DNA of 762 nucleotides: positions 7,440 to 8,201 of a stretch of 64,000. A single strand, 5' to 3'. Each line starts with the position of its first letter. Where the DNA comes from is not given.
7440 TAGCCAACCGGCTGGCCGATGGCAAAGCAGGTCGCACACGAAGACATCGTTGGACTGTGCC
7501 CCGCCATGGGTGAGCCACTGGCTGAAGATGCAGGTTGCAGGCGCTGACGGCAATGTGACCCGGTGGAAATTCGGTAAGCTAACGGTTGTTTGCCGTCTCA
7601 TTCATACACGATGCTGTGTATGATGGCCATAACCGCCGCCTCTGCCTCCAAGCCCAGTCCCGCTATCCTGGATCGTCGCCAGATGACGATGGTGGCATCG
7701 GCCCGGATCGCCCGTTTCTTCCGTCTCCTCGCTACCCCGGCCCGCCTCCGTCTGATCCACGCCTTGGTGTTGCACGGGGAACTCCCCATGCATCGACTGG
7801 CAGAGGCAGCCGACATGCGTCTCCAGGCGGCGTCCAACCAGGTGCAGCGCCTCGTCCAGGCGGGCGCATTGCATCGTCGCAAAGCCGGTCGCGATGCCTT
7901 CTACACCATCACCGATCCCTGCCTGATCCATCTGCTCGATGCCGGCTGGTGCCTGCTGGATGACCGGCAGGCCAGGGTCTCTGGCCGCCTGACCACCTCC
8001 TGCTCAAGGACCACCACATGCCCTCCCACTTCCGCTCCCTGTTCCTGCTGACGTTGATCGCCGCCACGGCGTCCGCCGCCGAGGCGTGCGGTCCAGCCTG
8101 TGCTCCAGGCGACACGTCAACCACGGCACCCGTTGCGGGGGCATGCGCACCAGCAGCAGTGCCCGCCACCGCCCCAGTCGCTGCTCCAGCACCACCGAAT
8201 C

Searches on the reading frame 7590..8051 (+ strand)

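Call 93: search_protein_families(library=pfam, max_evalue=0.001, proteins=[window:7590-8051:+])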
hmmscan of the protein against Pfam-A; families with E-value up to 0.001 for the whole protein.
window:7590-8051:+ (153 aa): 4 families
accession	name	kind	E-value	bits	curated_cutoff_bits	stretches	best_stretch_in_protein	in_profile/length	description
PF12802.13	MarR_2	-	7.7e-07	29.6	27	1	49-102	4-58/61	MarR family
PF25212.1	HVO_A0114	-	1.8e-06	28.1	27.6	1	36-102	9-74/84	HVO_A0114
PF01047.28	MarR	-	0.00019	21.7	24.6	1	49-101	2-54/59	MarR family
PF12840.13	HTH_20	-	0.00075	19.9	27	0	47-96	1-50/51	Helix-turn-helix domain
